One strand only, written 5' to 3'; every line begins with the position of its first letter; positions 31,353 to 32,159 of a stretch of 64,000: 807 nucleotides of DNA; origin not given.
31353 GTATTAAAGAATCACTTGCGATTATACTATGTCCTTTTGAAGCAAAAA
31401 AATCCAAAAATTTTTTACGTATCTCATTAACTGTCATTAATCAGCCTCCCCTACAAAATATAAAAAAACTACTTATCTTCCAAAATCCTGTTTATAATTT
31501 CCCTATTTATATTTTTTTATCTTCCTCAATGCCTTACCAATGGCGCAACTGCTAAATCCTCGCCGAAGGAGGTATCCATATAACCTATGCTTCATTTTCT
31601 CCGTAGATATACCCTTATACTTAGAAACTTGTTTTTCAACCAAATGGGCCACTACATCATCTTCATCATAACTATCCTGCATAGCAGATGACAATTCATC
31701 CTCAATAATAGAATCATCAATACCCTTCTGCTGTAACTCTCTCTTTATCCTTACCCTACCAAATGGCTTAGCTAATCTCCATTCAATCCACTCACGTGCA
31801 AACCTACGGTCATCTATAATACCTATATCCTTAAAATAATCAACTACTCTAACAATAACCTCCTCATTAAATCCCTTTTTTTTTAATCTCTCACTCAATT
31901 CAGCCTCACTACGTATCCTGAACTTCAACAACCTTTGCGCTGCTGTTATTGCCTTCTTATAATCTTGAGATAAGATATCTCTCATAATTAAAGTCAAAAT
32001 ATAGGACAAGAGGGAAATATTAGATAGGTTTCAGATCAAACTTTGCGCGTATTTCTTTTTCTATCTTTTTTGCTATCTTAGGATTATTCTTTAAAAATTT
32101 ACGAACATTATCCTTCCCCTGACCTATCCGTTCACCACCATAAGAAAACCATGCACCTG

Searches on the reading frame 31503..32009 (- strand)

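Call 56: search_protein_families(library=pfam, proteins=[window:31503-32009:-], max_evalue=0.01)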
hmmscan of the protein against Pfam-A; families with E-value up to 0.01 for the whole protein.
window:31503-32009:- (168 aa): 6 families
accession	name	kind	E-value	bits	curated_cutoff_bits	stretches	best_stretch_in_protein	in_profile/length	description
PF21982.2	RecX_HTH1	-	1.5e-16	60.5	26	1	20-58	1-39/40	RecX, first three-helix domain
PF02631.22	RecX_HTH2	-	8.5e-16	58.4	26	1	66-104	1-40/42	RecX, second three-helix domain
PF21981.2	RecX_HTH3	-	1.4e-10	41.6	26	1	115-161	1-48/48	RecX, third three-helix domain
PF21933.2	MCM5_C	-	0.0013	19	27.2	0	124-162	2-40/59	MCM5, C-terminal domain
PF04361.18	DUF494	-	0.0023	18.2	22.6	0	34-65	20-51/153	Protein of unknown function (DUF494)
PF03477.21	ATP-cone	-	0.0064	17.4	25.8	0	88-151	4-71/88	ATP cone domain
